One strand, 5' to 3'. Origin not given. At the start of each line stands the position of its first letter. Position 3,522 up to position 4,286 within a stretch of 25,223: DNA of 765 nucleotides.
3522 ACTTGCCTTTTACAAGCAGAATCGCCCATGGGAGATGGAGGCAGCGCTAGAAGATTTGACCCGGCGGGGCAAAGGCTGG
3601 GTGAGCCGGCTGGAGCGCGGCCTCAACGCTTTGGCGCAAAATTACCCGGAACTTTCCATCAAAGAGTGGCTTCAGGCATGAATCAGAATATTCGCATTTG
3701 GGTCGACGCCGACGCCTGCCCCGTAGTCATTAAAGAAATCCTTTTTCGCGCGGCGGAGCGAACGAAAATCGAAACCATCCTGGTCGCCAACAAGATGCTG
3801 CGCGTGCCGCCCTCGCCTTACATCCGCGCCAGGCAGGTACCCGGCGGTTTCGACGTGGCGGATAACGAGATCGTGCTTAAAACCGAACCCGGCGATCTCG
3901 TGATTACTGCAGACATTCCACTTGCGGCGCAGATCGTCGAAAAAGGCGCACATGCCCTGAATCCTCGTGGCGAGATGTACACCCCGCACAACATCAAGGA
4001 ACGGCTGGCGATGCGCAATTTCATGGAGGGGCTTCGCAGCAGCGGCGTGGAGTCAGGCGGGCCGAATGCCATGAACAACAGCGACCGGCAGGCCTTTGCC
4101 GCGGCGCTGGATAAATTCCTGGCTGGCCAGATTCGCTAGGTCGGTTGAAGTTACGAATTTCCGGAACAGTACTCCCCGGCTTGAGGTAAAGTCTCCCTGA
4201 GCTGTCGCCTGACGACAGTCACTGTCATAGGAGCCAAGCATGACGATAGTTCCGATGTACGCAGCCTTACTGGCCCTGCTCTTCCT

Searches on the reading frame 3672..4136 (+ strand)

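Call 6: search_protein_families(library=pfam, proteins=[window:3672-4136:+], max_evalue=0.01)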
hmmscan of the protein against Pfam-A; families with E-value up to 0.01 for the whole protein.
window:3672-4136:+ (155 aa): 1 family
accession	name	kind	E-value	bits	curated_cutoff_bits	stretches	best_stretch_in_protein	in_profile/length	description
PF02639.20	DUF188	-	6.3e-50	168.6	24.3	1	23-151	1-129/130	Uncharacterized BCR, YaiI/YqxD family COG1671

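Call 7: search_protein_families(library=ncbifam, proteins=[window:3672-4136:+], max_evalue=0.01)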
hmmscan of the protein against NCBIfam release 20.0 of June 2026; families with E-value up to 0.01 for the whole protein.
window:3672-4136:+ (155 aa): 1 family
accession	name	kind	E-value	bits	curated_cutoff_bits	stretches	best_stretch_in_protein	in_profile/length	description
NF001095.0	PRK00124.1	equivalog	1.7e-56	190.2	139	1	7-151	1-143/150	YaiI/YqxD family protein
